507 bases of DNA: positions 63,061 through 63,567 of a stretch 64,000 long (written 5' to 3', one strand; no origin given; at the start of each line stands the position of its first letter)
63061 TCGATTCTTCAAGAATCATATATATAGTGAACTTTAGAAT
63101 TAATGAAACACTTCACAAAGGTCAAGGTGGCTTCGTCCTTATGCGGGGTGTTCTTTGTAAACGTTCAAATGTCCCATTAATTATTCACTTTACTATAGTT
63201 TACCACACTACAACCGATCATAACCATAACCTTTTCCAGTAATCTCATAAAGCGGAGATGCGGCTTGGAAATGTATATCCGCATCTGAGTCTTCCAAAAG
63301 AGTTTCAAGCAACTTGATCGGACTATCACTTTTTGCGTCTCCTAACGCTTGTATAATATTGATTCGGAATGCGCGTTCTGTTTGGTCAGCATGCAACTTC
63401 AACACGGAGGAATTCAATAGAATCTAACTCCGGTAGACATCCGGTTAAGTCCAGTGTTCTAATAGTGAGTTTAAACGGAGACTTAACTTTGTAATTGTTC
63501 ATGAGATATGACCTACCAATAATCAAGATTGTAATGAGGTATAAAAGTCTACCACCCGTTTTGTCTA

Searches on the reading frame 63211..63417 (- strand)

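Call 44: search_protein_families(library=pfam, proteins=[window:63211-63417:-], max_evalue=0.001)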
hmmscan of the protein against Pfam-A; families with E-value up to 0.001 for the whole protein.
window:63211-63417:- (69 aa): 1 family
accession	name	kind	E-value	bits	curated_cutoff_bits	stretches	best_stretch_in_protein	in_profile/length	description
PF13646.12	HEAT_2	-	6.2e-05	23.7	27.7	1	11-59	10-58/88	HEAT repeats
